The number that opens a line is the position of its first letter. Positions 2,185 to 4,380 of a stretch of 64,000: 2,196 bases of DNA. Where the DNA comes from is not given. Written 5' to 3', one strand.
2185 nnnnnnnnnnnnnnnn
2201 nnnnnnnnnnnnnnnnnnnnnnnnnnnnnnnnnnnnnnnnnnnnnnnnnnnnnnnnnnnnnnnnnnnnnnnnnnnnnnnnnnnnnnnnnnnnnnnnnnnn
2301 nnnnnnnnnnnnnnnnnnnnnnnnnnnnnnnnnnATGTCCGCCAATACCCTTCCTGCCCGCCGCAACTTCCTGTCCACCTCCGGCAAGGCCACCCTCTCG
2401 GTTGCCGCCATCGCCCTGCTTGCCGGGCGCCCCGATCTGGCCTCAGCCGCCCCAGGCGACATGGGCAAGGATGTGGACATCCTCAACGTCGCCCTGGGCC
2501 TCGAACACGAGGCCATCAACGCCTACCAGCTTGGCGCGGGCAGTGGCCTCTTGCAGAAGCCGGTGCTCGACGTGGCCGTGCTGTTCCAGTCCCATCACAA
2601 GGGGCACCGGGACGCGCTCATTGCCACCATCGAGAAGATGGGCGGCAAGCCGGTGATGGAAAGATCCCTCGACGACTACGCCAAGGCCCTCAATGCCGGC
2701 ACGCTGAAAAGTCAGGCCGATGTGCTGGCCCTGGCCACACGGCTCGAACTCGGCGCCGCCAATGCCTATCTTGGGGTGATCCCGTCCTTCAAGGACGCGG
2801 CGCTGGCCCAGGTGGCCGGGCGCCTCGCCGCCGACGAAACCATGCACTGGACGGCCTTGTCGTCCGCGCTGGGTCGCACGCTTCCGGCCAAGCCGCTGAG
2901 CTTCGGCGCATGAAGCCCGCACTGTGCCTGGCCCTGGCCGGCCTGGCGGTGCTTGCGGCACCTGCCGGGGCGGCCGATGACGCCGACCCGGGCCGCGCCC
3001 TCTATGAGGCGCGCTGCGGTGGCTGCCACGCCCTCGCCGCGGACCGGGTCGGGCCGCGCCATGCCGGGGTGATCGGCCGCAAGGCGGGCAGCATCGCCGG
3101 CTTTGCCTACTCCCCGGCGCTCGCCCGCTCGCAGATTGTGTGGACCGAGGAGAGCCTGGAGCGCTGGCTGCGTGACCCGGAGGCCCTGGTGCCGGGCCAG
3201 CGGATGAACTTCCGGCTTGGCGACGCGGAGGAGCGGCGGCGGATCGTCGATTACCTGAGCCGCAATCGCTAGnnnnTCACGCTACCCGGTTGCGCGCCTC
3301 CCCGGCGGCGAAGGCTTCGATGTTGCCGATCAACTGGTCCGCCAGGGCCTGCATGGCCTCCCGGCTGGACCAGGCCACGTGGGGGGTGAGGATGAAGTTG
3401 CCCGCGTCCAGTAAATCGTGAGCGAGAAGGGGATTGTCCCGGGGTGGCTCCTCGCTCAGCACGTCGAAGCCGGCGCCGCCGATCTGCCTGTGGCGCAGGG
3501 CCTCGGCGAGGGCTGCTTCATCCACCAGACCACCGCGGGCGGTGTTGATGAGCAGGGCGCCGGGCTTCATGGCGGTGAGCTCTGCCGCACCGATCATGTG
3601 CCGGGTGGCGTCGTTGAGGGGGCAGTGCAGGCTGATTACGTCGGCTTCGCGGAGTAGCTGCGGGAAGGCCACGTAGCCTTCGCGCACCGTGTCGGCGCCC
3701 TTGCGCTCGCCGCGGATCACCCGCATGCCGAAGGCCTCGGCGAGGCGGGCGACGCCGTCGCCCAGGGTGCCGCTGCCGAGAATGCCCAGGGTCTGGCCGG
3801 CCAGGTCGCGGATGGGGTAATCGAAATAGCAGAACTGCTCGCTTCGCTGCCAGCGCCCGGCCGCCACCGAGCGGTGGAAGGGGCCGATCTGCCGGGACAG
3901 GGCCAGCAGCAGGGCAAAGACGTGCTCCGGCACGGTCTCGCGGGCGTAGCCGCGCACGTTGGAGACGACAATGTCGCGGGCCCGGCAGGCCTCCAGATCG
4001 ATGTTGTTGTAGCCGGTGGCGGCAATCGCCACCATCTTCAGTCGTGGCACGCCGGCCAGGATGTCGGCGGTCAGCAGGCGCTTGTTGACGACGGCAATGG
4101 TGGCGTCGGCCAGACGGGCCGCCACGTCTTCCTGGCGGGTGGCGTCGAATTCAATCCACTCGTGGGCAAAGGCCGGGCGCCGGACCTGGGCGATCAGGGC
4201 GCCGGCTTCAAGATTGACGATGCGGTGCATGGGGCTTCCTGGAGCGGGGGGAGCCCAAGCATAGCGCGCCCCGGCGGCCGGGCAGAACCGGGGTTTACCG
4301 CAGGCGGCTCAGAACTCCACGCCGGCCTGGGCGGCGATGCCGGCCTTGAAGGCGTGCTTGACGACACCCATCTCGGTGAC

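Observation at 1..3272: Self-contained ECF mini-regulon: three matching promoters link DUF3034, sigma/cupin anti-sigma, Tat ferritin and cytochrome c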

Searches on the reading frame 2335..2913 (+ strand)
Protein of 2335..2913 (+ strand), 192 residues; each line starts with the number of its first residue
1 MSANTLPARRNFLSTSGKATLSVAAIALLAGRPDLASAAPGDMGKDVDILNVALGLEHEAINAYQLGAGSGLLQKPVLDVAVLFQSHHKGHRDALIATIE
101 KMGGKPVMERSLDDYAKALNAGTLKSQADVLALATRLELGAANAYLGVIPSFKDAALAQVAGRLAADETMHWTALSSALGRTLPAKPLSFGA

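Call 4: search_protein_families(library=pfam, proteins=[window:2335-2913:+], max_evalue=0.01)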
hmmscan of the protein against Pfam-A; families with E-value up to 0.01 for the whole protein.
window:2335-2913:+ (192 aa): 2 families
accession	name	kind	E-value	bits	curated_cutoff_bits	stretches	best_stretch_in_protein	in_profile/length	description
PF13668.12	Ferritin_2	-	1.4e-24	87.2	24.7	1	45-180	1-137/138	Ferritin-like domain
PF14530.12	DUF4439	-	6.5e-10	40.1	28.8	1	50-184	2-128/132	Domain of unknown function (DUF4439)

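Call 12: search_protein_families(library=ncbifam, proteins=[window:2335-2913:+], max_evalue=0.01)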
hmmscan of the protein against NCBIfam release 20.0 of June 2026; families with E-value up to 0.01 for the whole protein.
window:2335-2913:+ (192 aa): 0 families

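Call 53: find_homologous_proteins(query=window:2335-2913:+)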
Query window:2335-2913:+ (192 aa): 4547 proteins with E <= 0.001 among 7214 candidates; the best 120 are listed.
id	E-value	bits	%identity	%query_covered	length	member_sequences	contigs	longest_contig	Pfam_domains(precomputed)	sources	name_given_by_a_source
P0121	1.3e-113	395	99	100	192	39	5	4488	PF14530.13,PF13668.13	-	-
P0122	7.8e-112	389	98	100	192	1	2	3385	PF14530.13,PF13668.13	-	-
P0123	2.4e-111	387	97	100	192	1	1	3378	PF14530.13,PF13668.13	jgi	-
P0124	1.2e-110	385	97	100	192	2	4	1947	PF14530.13,PF13668.13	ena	-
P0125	1.7e-110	385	97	100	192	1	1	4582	PF14530.13,PF13668.13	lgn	-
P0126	2.1e-110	384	97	100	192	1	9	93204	PF14530.13,PF13668.13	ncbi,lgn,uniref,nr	ncbi:ferritin-like domain-containing protein [Zoogloea sp.]|uniref:ferritin-like domain-containing p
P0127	2.7e-110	384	97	100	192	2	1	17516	PF14530.13,PF13668.13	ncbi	-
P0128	1.4e-109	382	96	100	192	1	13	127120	PF14530.13,PF13668.13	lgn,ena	-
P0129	1.8e-109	381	96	100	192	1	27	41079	PF14530.13,PF13668.13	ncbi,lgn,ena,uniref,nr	ncbi:ferritin-like domain-containing protein [Zoogloea sp.]|uniref:ferritin-like domain-containing p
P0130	4.8e-105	367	93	100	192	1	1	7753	PF14530.13,PF13668.13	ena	-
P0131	7.3e-103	360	90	100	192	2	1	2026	PF14530.13,PF13668.13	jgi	-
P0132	6.0e-100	350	89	100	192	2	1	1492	PF14530.13,PF13668.13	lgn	-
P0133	4.5e-99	348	88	100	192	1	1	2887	PF14530.13,PF13668.13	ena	-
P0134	5.3e-99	347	88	100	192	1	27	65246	PF14530.13,PF13668.13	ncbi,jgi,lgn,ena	-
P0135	6.7e-99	347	88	100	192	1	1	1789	PF14530.13,PF13668.13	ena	-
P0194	1.3e-84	300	79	95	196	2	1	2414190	PF14530.13,PF13668.13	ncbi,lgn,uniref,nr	ncbi:ferritin-like domain-containing protein [Sphaerotilus sp.]|uniref:ferritin-like domain-containi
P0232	4.5e-82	292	78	97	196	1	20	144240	PF14530.13,PF13668.13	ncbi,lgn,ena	-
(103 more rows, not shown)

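Call 54: find_encoding_contigs(protein=P0194, flank=5000, max_places=3)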
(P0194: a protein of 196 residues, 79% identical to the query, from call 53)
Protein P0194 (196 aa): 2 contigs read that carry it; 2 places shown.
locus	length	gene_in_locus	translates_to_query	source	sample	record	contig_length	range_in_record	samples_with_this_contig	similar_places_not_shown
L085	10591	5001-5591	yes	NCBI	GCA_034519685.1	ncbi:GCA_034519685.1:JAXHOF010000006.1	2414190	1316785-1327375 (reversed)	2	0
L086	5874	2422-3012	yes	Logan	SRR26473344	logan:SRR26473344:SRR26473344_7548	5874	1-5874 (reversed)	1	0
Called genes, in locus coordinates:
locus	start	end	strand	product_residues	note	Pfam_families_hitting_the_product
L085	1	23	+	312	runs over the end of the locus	PF00126:HTH_1, PF03466:LysR_substrate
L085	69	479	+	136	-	-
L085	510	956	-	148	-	PF01641:SelR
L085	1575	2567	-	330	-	PF00294:PfkB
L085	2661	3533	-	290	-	PF01418:HTH_6, PF01380:SIS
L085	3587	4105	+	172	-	PF01928:CYTH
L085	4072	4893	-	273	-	PF00849:PseudoU_synth_2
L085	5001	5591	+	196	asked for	PF13668:Ferritin_2, PF14530:DUF4439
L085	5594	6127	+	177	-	-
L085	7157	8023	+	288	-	PF16966:Porin_8 (faint)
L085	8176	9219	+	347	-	PF01408:GFO_IDH_MocA, PF02894:GFO_IDH_MocA_C, PF22725:GFO_IDH_MocA_C3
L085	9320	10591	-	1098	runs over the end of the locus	PF00723:Glyco_hydro_15, PF19292:KPBB_C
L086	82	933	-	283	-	PF01418:HTH_6, PF01380:SIS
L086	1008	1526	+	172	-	PF01928:CYTH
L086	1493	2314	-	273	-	PF00849:PseudoU_synth_2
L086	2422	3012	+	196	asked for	PF13668:Ferritin_2, PF14530:DUF4439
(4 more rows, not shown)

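Call 55: find_encoding_contigs(protein=P0232, flank=5000, max_places=3)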
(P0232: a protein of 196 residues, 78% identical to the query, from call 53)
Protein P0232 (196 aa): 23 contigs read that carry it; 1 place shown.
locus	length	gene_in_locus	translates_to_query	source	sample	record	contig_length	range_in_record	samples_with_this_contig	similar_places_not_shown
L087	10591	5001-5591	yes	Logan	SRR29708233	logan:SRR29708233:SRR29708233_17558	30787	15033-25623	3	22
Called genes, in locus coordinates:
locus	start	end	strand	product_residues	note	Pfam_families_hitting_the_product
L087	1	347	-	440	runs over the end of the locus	PF01595:CNNM, PF00571:CBS, PF03471:CorC_HlyC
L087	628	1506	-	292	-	PF03618:Kinase-PPPase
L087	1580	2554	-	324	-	PF04307:YdjM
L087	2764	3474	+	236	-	PF04402:SIMPL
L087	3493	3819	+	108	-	PF09864:MliC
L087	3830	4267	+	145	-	PF02580:Tyr_Deacylase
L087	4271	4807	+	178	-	PF00877:NLPC_P60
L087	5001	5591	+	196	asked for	PF13668:Ferritin_2, PF14530:DUF4439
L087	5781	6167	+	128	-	PF00034:Cytochrom_C (weak)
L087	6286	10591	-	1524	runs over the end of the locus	PF01339:CheB_methylest, PF03705:CheR_N, PF01739:CheR, PF08448:PAS_4, PF00989:PAS, PF08447:PAS_3, PF08448:PAS_4, PF13188:PAS_8, +5 more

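Call 76: predict_structure(alignment_id=A3)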
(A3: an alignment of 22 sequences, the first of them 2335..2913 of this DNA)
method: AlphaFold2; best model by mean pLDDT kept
length: 192 residues; sequences in the alignment: 22
mean_pLDDT: 71.1   pTM: 0.73
mean pLDDT of the five models: 71.1, 69.7, 67.9, 66.9, 66.1
residues with pLDDT >= 90: 6; 70-90: 111; 50-70: 46; < 50: 29
segments of 3 or more residues with pLDDT < 50: 1-19, 186-192
pLDDT, mean of each block of 10 residues (from residue 1): 43 46 55 53 70 83 89 88 83 87 87 82 85 78 68 67 70 75 50 25
secondary structure, 60 per line:
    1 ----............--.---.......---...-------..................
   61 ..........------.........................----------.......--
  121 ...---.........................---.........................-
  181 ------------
elements in order: H5-15 H23-29 H43-70 H77-101 H112-118 H127-151 H155-179

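Call 78: search_solved_structures(query=A3, max_evalue=1, show_alignments=2)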
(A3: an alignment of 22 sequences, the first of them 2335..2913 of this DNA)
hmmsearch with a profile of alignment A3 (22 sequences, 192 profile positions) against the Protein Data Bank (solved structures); distinct sequences matched with E-value up to 1: 3.
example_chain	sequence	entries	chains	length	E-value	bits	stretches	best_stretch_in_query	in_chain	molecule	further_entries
8x1k_A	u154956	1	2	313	0.00082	22.4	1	33-167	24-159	RvY_06210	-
8kce_A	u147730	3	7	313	0.00083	22.4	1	33-167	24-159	RvY_06210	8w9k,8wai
2fzf_A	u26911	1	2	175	0.41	13.6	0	129-190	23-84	hypothetical protein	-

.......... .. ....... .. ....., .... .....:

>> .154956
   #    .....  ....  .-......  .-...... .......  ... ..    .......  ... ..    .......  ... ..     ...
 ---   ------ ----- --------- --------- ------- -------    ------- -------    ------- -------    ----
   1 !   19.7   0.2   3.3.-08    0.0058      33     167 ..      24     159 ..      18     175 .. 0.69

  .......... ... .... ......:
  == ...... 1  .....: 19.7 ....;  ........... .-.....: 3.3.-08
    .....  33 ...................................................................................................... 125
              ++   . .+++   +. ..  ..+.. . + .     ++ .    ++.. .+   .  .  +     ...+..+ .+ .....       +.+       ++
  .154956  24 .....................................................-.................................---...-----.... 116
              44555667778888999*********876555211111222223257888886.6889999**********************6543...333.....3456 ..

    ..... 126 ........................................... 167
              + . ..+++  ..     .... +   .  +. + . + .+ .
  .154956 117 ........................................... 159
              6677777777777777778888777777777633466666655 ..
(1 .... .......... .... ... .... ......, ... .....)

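Call 81: fold_search(model_id=the predicted structure, library=pdb)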
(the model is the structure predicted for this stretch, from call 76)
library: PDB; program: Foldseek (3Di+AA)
matches with E <= 10: 629; with E <= 0.001: 1
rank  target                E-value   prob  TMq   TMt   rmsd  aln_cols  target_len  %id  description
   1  2ib0_B                7.0e-04  1.00  0.56  0.79   2.6       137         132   23  Crystal structure of a conserved hypothetical protein, rv2844, from Mycobacterium tuberculosis (released 2006-09-26)
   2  2ib0_A                1.2e-03  1.00  0.58  0.76   2.8       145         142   23  Crystal structure of a conserved hypothetical protein, rv2844, from Mycobacterium tuberculosis (released 2006-09-26)
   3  2clb_D                1.8e-03  1.00  0.55  0.61   5.3       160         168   20  The structure of the DPS-like protein from Sulfolobus solfataricus reveals a bacterioferritin-like di-metal binding si (released 2006-07-17)
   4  2clb_B                2.9e-03  1.00  0.55  0.62   5.3       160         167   20  The structure of the DPS-like protein from Sulfolobus solfataricus reveals a bacterioferritin-like di-metal binding si (released 2006-07-17)
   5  8w9k_C                4.2e-03  1.00  0.53  0.38   4.3       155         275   24  Structure of apo RvY_06210 (released 2024-09-11)
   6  2clb_A                4.6e-03  1.00  0.54  0.61   5.0       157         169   20  The structure of the DPS-like protein from Sulfolobus solfataricus reveals a bacterioferritin-like di-metal binding si (released 2006-07-17)
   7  5d8s_A                9.9e-03  1.00  0.58  0.69   3.8       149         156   24  2.55A resolution structure of BfrB (E85A) from Pseudomonas aeruginosa (released 2015-09-23)
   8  5zur_A                9.9e-03  1.00  0.56  0.69   3.8       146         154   22  Achromobacter Dh1f Bacterioferritin (released 2018-09-05)
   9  1bcf_A                1.0e-02  1.00  0.54  0.65   3.3       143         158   24  THE STRUCTURE OF A UNIQUE, TWO-FOLD SYMMETRIC, HAEM-BINDING SITE (released 1994-12-20)
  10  4toc_A                1.1e-02  1.00  0.56  0.69   3.3       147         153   23  2.25A resolution structure of Iron Bound BfrB (Q151L) from Pseudomonas aeruginosa (released 2015-02-11)
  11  8w9k_A                1.1e-02  1.00  0.55  0.40   3.8       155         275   23  Structure of apo RvY_06210 (released 2024-09-11)
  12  3ise_W                1.1e-02  1.00  0.56  0.68   4.0       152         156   24  Structure of mineralized Bfrb (double soak) from Pseudomonas aeruginosa to 2.8A Resolution (released 2010-02-02)
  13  3isf_C                1.2e-02  1.00  0.56  0.68   3.5       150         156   24  Structure of non-mineralized Bfrb (as-isolated) from Pseudomonas aeruginosa to 2.07A Resolution (released 2010-02-02)
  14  3bt5                  1.2e-02  1.00  0.44  0.53   7.1       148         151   13  Crystal structure of DUF305 fragment from Deinococcus radiodurans (released 2008-01-15)
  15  4tob_F                1.3e-02  1.00  0.55  0.67   3.4       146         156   23  1.95A resolution structure of BfrB (Q151L) from Pseudomonas aeruginosa (released 2015-02-11)
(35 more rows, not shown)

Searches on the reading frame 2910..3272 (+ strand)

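Call 4: search_protein_families(library=pfam, proteins=[window:2910-3272:+], max_evalue=0.01)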
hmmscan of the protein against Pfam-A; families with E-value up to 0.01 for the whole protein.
window:2910-3272:+ (120 aa): 2 families
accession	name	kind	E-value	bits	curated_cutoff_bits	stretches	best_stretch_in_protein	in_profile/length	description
PF00034.26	Cytochrom_C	-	2.4e-07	32.4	21.3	1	26-117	2-87/90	Cytochrome c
PF13442.11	Cytochrome_CBB3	-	8.9e-07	29.6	27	1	24-116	2-68/68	Cytochrome C oxidase, cbb3-type, subunit III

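Call 12: search_protein_families(library=ncbifam, proteins=[window:2910-3272:+], max_evalue=0.01)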
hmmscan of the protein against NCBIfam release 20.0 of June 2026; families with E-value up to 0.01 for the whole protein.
window:2910-3272:+ (120 aa): 3 families
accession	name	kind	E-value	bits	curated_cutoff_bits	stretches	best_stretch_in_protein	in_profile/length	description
NF043008.1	Cyt550_Brdyrhiz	equivalog_domain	1.6e-17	63.9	240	1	8-102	8-106/131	cytochrome c-550 CycA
NF040971.1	cytc_ExtS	equivalog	5.1e-08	32.5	100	1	30-115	177-261/262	selenite/tellurite reduction operon c-type cytochrome lipoprotein ExtS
NF045930.1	Cytc6PetJCyano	equivalog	0.0036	17.2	135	1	7-42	10-45/110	cytochrome c6 PetJ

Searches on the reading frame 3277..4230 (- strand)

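Call 4: search_protein_families(library=pfam, proteins=[window:3277-4230:-], max_evalue=0.01)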
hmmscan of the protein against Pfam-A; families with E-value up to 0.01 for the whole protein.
window:3277-4230:- (317 aa): 2 families
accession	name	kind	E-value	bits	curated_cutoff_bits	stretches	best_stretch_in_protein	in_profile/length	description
PF02826.25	2-Hacid_dh_C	-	1.5e-54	184.5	25.1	1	105-286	1-178/178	D-isomer specific 2-hydroxyacid dehydrogenase, NAD binding domain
PF00389.36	2-Hacid_dh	-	8.7e-24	84.2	24.6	1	25-316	22-133/134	D-isomer specific 2-hydroxyacid dehydrogenase, catalytic domain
